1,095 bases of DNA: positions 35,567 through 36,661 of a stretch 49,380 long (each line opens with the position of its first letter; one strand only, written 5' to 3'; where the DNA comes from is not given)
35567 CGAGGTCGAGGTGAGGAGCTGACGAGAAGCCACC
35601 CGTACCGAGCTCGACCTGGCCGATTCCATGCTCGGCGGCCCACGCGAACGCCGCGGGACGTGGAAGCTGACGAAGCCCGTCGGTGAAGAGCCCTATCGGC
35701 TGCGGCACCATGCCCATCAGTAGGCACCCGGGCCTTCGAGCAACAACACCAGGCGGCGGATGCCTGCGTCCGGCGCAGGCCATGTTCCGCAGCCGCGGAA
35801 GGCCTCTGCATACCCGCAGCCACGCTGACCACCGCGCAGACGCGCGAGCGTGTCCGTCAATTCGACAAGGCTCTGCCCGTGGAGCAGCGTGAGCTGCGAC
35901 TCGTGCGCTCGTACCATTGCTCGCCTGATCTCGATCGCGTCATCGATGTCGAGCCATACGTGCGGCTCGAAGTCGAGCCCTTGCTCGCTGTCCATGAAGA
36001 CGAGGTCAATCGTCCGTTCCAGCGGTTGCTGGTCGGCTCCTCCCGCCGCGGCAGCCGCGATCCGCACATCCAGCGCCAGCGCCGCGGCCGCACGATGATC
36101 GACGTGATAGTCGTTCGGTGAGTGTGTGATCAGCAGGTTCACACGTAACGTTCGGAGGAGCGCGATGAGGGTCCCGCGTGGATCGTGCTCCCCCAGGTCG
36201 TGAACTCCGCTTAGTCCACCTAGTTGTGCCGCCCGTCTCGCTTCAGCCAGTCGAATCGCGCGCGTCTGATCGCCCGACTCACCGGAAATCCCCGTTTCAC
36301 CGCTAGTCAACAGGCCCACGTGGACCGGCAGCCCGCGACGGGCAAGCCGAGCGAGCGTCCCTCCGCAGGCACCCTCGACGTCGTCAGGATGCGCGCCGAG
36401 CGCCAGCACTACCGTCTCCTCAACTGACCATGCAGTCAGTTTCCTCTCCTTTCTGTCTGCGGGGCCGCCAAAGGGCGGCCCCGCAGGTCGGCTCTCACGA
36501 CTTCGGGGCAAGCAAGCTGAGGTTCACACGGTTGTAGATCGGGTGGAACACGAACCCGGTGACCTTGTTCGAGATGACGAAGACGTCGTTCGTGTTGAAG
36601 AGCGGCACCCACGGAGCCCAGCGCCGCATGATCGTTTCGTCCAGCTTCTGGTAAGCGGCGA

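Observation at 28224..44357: Candidate undescribed catabolic system: PhoX-like exo-enzyme + importer + LmbE deacetylase + redox/TIM pair + membrane di-iron oxygenase + two PfkB kinases, under a SIS-ROK module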

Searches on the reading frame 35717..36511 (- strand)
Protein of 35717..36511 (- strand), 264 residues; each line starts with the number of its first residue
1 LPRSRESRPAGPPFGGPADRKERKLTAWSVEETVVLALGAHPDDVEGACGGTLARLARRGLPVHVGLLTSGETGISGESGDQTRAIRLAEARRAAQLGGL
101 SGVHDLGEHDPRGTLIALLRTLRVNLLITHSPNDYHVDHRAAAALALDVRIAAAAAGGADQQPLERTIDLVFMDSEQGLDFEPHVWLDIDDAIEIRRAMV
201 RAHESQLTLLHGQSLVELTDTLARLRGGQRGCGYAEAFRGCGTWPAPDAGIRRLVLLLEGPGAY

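Call 4: search_protein_families(library=pfam, proteins=[window:35717-36511:-], max_evalue=0.01)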
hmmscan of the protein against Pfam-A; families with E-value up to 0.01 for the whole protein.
window:35717-36511:- (264 aa): 1 family
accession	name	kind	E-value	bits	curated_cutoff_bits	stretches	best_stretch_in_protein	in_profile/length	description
PF02585.22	PIG-L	-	1.6e-18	67.9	28.2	1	36-148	1-127/129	GlcNAc-PI de-N-acetylase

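Call 6: search_protein_families(library=ncbifam, proteins=[window:35717-36511:-], max_evalue=0.001)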
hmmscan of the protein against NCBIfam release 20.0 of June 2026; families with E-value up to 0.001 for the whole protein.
window:35717-36511:- (264 aa): 4 families
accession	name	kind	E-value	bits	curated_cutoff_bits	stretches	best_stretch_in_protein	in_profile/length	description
TIGR04001.1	thiol_BshB1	equivalog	8.4e-24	84.5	182.5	1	35-239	4-219/226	bacillithiol biosynthesis deacetylase BshB1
TIGR04000.1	thiol_BshB2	equivalog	2.5e-09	37.1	195.25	1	35-210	3-188/217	bacillithiol biosynthesis deacetylase BshB2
TIGR03445.1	mycothiol_MshB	equivalog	4.8e-05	23.4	224.35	0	39-99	4-59/284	N-acetyl-1-D-myo-inositol-2-amino-2-deoxy-alpha-D-glucopyranoside deacetylase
NF002557.0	PRK02122.1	subfamily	9.5e-05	20.7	384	1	13-78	351-416/653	glucosamine-6-phosphate deaminase-like protein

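Call 36: search_solved_structures(query=window:35717-36430:-, max_evalue=0.001)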
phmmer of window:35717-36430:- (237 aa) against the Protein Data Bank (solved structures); distinct sequences matched with E-value up to 0.001: 12.
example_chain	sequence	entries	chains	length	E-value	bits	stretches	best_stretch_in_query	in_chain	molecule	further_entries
1uan_A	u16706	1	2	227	2.8e-13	53.2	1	9-211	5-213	hypothetical protein TT1542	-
8bgn_A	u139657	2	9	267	9.7e-12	48.2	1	8-212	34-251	Diacetylchitobiose deacetylase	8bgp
8bgo_A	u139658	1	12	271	1e-11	48.1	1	8-212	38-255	Diacetylchitobiose deacetylase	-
6p2t_A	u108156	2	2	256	3.6e-11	46.3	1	8-211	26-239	N-acetyl-alpha-D-glucosaminyl L-malate deacetylase 1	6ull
3we7_A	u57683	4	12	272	9.9e-09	38.3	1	8-212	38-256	Putative uncharacterized protein PH0499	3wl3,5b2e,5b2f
3wl4_A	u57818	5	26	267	2.2e-08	37.2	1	8-212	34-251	Uncharacterized protein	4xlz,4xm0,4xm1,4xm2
5cgz_A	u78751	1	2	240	3e-08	36.8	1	9-178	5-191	4-oxalmesaconate hydratase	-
2ixd_A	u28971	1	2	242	1.2e-07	34.8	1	8-184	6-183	LMBE-RELATED PROTEIN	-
5bmo_A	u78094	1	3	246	2.2e-07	33.9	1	7-88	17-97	Putative uncharacterized protein LnmX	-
4ewl_A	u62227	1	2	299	1.3e-05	28.2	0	8-72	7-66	1D-myo-inositol 2-acetamido-2-deoxy-alpha-D-glucopyranoside deacetylase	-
1q74_A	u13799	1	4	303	1.5e-05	27.9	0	8-72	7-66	1D-myo-inositol 2-acetamido-2-deoxy-alpha-D-glucopyranoside Deacetylase (MshB)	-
1q7t_A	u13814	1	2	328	2.4e-05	27.3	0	8-72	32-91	hypothetical protein Rv1170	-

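Call 61: find_homologous_proteins(query=window:35717-36430:-, max_evalue=1e-10)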
Query window:35717-36430:- (237 aa): 62 proteins with E <= 1e-10 among 8000 candidates.
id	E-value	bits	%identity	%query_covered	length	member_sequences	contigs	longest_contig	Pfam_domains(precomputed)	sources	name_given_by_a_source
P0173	3.2e-130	451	91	97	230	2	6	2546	PF02585.23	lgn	-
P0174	2.1e-123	428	87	96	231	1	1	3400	PF02585.23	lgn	-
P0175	1.1e-118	413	83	97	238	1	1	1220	PF02585.23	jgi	jgi:N-acetylglucosamine malate deacetylase 1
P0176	3.5e-110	385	79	95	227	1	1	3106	PF02585.23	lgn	-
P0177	1.6e-109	383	78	95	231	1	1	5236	PF02585.23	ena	-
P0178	6.5e-93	329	80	81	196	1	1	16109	PF02585.23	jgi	jgi:N-acetylglucosamine malate deacetylase 1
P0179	4.0e-89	316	64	97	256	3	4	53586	PF02585.23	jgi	jgi:N-acetylglucosamine malate deacetylase 1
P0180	3.0e-87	310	61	98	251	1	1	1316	PF02585.23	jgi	jgi:LmbE family N-acetylglucosaminyl deacetylase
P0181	3.8e-87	310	100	59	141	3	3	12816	-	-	-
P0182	3.4e-86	307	60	98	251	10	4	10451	PF02585.23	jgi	jgi:LmbE family N-acetylglucosaminyl deacetylase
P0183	4.7e-86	306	60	98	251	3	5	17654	PF02585.23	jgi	jgi:LmbE family N-acetylglucosaminyl deacetylase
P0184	5.6e-85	303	61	98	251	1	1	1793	PF02585.23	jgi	jgi:N-acetylglucosamine malate deacetylase 1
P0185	1.0e-76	276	90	59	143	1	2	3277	-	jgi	jgi:LmbE family N-acetylglucosaminyl deacetylase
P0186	9.3e-73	263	57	96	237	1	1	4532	PF02585.23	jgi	jgi:N-acetylglucosamine malate deacetylase 1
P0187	1.3e-72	262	56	97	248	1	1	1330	PF02585.23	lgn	-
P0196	6.6e-67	244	52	96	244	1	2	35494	PF02585.23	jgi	jgi:LmbE family N-acetylglucosaminyl deacetylase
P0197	8.0e-67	243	51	97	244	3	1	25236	PF02585.23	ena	-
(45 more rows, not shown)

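Call 62: find_encoding_contigs(protein=P0179, flank=10000, max_places=2)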
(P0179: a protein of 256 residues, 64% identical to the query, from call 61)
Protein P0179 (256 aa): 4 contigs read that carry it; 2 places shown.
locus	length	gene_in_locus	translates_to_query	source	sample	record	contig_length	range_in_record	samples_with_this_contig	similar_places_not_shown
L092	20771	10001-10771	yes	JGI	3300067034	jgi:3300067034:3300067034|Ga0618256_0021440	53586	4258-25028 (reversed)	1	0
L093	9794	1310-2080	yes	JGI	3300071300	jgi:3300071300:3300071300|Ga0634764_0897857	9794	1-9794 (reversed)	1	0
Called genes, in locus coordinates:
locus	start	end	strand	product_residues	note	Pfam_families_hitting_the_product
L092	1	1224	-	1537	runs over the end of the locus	PF01436:NHL (weak), PF06739:SBBP (faint), PF08450:SGL (faint)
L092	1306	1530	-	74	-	-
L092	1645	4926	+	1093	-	PF25873:WHD_MalT, PF13424:TPR_12 (faint), PF00515:TPR_1 (faint), PF00486:Trans_reg_C (weak), PF03704:BTAD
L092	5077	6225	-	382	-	PF00480:ROK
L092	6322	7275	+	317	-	PF12911:OppC_N, PF00528:BPD_transp_1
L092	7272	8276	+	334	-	PF19300:BPD_transp_1_N, PF00528:BPD_transp_1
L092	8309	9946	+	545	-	PF00496:SBP_bac_5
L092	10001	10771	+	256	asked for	PF02585:PIG-L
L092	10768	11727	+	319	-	PF01261:AP_endonuc_2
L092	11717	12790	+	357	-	PF01408:GFO_IDH_MocA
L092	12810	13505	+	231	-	PF03372:Exo_endo_phos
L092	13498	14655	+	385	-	PF00067:p450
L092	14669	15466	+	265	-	PF02811:PHP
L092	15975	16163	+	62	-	-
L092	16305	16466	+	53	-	-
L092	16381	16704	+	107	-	PF13474:SnoaL_3 (weak), PF14534:DUF4440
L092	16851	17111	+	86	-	-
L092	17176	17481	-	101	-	-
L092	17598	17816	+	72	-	-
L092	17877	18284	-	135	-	-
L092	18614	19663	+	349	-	PF01548:DEDD_Tnp_IS110, PF02371:Transposase_20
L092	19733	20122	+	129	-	PF13673:Acetyltransf_10, PF00583:Acetyltransf_1, PF13508:Acetyltransf_7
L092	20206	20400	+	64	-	-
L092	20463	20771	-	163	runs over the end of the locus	PF07262:CdiI (weak)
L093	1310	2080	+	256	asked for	PF02585:PIG-L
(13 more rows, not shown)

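Call 63: find_encoding_contigs(protein=P0183, flank=10000, max_places=2)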
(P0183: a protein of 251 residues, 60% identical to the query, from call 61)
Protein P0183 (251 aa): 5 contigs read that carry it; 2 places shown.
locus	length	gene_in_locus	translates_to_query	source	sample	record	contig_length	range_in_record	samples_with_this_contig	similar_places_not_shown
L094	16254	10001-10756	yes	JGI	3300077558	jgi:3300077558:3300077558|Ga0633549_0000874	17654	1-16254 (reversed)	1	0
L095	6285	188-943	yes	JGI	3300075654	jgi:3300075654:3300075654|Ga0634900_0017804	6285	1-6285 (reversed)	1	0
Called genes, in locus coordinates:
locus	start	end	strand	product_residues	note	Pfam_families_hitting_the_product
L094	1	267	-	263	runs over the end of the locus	-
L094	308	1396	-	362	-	PF00005:ABC_tran, PF13401:AAA_22 (faint), PF08352:oligo_HPY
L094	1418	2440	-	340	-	PF00005:ABC_tran, PF08352:oligo_HPY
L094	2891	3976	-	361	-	PF00923:TAL_FSA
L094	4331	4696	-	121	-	PF00294:PfkB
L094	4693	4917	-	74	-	-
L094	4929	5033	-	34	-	-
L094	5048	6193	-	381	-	PF00480:ROK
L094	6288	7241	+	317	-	PF00528:BPD_transp_1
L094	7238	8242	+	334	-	PF19300:BPD_transp_1_N, PF00528:BPD_transp_1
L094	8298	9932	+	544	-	PF00496:SBP_bac_5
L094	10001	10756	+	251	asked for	PF02585:PIG-L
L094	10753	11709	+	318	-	PF01261:AP_endonuc_2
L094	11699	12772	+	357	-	PF01408:GFO_IDH_MocA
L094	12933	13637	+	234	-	PF03372:Exo_endo_phos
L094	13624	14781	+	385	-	PF00067:p450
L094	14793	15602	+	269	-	PF02811:PHP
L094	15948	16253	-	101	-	?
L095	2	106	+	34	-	?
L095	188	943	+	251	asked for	PF02585:PIG-L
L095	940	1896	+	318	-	PF01261:AP_endonuc_2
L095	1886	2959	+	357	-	PF01408:GFO_IDH_MocA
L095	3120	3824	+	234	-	PF03372:Exo_endo_phos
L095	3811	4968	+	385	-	PF00067:p450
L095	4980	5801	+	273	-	PF02811:PHP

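Call 64: find_encoding_contigs(protein=P0196, flank=10000, max_places=2)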
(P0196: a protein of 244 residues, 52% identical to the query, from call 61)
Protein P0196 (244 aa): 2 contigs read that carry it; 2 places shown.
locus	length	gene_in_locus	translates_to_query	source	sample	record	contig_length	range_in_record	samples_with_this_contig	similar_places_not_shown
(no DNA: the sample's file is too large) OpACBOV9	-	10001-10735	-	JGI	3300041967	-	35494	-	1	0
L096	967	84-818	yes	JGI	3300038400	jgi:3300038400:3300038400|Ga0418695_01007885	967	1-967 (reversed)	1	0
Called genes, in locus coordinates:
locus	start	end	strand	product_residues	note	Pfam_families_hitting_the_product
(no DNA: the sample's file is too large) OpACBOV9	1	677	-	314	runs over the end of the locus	PF00005:ABC_tran, PF13304:AAA_21 (weak)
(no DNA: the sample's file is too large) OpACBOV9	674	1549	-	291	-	PF12698:ABC2_membrane_3 (faint)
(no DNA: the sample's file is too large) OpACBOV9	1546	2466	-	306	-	PF00005:ABC_tran, PF13304:AAA_21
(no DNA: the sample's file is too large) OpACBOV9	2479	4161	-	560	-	PF00005:ABC_tran, PF02463:SMC_N (faint), PF13476:AAA_23 (faint), PF13304:AAA_21 (faint), PF12848:ABC_tran_Xtn, PF00005:ABC_tran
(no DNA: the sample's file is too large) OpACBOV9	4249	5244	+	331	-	PF00089:Trypsin, PF13365:Trypsin_2, PF00595:PDZ, PF13180:PDZ_2, PF17820:PDZ_6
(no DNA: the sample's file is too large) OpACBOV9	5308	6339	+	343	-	PF00356:LacI, PF00532:Peripla_BP_1, PF13407:Peripla_BP_4, PF13377:Peripla_BP_3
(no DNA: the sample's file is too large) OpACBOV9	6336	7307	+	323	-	PF12911:OppC_N, PF00528:BPD_transp_1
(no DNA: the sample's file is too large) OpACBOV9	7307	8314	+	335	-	PF19300:BPD_transp_1_N, PF00528:BPD_transp_1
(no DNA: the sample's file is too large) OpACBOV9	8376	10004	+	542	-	PF00496:SBP_bac_5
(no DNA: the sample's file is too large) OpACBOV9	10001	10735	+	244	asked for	PF02585:PIG-L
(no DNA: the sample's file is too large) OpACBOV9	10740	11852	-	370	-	-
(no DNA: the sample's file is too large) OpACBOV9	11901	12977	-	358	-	-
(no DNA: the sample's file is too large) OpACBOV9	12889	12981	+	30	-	?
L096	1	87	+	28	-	?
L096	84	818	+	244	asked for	PF02585:PIG-L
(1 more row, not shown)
